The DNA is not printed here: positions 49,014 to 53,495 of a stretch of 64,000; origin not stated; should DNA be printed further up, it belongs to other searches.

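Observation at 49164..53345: Giant (~1394 aa) secreted protein heading the pilMNO operon, with an unrecognised GW-aromatic tandem motif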

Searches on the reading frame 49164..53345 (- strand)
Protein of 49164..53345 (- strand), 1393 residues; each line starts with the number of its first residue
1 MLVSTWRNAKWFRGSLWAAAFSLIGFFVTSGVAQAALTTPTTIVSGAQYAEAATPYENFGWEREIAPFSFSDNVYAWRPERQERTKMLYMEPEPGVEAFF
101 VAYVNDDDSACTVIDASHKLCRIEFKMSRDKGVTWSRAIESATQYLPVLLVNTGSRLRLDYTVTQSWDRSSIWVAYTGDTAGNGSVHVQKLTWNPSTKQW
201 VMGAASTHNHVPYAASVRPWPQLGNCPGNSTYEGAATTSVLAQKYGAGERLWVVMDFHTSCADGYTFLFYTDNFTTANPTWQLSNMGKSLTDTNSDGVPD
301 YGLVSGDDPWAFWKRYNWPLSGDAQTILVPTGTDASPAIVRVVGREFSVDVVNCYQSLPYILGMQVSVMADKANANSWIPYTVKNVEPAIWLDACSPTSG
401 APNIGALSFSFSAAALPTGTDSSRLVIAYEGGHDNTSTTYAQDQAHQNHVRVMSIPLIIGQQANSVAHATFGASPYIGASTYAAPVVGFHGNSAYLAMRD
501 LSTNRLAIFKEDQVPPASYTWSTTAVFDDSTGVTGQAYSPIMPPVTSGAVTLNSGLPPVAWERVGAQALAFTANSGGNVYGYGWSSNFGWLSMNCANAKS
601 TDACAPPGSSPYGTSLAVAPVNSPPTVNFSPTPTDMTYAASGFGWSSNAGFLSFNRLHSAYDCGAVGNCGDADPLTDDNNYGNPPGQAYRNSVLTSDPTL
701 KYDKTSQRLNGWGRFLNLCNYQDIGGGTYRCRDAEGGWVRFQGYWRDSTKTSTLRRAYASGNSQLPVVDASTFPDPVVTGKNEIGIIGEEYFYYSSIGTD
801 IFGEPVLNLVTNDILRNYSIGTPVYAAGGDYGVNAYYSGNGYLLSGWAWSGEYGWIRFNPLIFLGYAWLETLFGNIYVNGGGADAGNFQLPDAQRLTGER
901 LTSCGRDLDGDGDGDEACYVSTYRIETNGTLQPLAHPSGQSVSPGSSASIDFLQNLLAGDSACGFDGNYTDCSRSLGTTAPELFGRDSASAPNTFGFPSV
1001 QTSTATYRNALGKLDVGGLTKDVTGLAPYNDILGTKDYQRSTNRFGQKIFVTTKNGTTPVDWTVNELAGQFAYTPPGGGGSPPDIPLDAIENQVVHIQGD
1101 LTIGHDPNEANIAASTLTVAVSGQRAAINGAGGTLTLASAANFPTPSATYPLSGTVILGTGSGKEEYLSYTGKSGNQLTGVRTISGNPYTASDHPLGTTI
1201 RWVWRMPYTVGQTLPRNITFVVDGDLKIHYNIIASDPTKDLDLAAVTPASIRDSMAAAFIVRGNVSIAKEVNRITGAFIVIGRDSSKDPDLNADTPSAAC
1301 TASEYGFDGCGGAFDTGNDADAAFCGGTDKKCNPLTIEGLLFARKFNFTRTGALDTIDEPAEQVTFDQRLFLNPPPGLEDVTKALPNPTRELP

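Call 3: search_protein_families(library=pfam, proteins=[window:49164-53345:-], max_evalue=0.1)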
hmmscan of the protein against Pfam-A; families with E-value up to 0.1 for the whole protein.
window:49164-53345:- (1393 aa): 0 families

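Call 4: search_protein_families(library=ncbifam, proteins=[window:49164-53345:-], max_evalue=0.1)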
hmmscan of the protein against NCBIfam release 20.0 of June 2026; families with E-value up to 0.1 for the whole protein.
window:49164-53345:- (1393 aa): 0 families

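Call 10: find_homologous_proteins(query=window:49167-53345:-, max_evalue=0.001)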
Query window:49167-53345:- (1393 aa): 1 proteins with E <= 0.001 among 8000 candidates.
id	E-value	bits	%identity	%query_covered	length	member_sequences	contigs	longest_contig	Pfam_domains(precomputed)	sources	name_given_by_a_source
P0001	0.0e+0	3250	100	100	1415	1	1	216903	-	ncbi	-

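Call 12: find_encoding_contigs(protein=P0001, flank=10000, max_places=3)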
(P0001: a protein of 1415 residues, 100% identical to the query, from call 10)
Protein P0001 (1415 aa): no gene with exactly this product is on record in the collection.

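Call 13: list_cluster_members(proteins=[P0001])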
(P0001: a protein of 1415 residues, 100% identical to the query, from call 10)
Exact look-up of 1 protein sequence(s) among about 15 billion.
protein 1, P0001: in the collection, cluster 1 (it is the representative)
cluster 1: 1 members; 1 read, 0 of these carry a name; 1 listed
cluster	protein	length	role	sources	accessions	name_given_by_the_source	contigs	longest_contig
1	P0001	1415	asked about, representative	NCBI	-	-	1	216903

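Call 15: search_solved_structures(query=window:49167-53345:-, max_evalue=10)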
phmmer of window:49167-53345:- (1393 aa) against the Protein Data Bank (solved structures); distinct sequences matched with E-value up to 10: 5.
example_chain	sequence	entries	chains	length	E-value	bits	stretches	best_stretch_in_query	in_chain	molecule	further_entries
2ywn_A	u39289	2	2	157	0.26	11.7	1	1202-1240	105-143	Peroxiredoxin-like protein | Peroxiredoxin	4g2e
6ewh_A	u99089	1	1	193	2.3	8.6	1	778-814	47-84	Centrosomal protein 120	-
8b9z_h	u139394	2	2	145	2.3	8.6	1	17-91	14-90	NADH dehydrogenase [ubiquinone] 1 beta subcomplex subunit 5, mitochondrial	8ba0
6ewg_A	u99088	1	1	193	2.3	8.6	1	778-814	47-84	Centrosomal protein 120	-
6ewi_A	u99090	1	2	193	2.5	8.5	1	781-814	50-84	Centrosomal protein 120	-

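Call 30: search_protein_representatives(protein=window:49167-52766:-)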
Query: 1200 residues. Proteins with E-value up to 0.001 (for the whole library): 196; up to 1e-10: 40; up to 1e-30: 17. The best 150 are listed.
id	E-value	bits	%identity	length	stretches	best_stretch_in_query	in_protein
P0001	0.0e+00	2791.2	100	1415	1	1-1200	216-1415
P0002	3.4e-279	945.8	52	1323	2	213-1200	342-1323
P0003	1.7e-243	827.5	47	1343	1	22-1200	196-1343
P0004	1.1e-181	622.8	54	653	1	537-1200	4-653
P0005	8.0e-181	619.9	45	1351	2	209-1200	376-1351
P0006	2.3e-161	555.5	45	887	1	285-1195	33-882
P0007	9.8e-161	553.4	39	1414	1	21-1200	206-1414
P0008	3.6e-153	528.3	42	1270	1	32-1200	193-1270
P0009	6.4e-151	520.9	43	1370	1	206-1200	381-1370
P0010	7.3e-149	514.1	42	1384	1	210-1200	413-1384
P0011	3.2e-145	502.0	44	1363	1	203-1195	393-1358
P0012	1.1e-126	440.6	43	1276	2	215-745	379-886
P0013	8.7e-125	434.3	41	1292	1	205-1200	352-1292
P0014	1.5e-123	430.2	42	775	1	384-1200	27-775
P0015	1.7e-106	373.7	38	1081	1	28-979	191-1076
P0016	8.0e-55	202.6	41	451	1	709-1200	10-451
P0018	1.3e-19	85.9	42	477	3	1016-1193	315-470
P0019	3.4e-18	81.2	49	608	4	1026-1193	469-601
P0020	3.8e-17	77.8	41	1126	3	507-685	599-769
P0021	7.6e-17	76.8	43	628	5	1016-1193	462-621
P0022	2.4e-15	71.8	39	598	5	976-1193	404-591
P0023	2.1e-14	68.7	40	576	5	1026-1193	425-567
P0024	2.2e-14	68.6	37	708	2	377-541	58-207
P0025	5.5e-14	67.3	45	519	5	1026-1193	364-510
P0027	5.8e-13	63.9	38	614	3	1023-1194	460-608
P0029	6.1e-12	60.5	39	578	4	1121-1196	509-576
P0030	7.6e-12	60.2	38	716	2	1026-1195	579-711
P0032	9.7e-12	59.8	31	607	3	1047-1193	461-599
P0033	1.4e-11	59.3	46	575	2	1027-1194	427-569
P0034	3.2e-11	58.1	52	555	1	1023-1194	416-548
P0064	1.3e-08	49.4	37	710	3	1027-1194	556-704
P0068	1.9e-08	49.0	34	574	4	385-466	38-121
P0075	4.6e-08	47.7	32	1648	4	1126-1194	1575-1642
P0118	2.6e-06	41.9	43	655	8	1055-1194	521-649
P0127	9.2e-06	40.1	33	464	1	374-527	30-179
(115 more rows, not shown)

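Call 31: search_protein_families(library=pfam, proteins=[P0018, P0019, P0021, P0022, P0024, P0020, P0030, P0068, P0127, P0075], max_evalue=0.01)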
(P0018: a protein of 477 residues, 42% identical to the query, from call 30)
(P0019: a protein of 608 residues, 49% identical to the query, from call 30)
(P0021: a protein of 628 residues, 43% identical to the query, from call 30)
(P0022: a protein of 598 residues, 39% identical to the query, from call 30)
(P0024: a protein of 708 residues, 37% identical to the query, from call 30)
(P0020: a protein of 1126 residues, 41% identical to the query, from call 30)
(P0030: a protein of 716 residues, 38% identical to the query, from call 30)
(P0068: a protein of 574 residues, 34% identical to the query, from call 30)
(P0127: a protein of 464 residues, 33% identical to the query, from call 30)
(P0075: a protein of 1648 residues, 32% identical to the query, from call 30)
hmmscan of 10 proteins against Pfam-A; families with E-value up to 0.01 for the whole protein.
P0018 (477 aa): 0 families

P0019 (608 aa): 0 families

P0021 (628 aa): 0 families

P0022 (598 aa): 0 families

P0024 (708 aa): 0 families

P0020 (1126 aa): 0 families

P0030 (716 aa): 0 families

P0068 (574 aa): 0 families

P0127 (464 aa): 1 family
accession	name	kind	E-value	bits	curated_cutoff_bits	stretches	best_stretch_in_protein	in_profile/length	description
PF00041.27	fn3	-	1.2e-05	25.9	25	0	269-330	16-77/84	Fibronectin type III domain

P0075 (1648 aa): 0 families
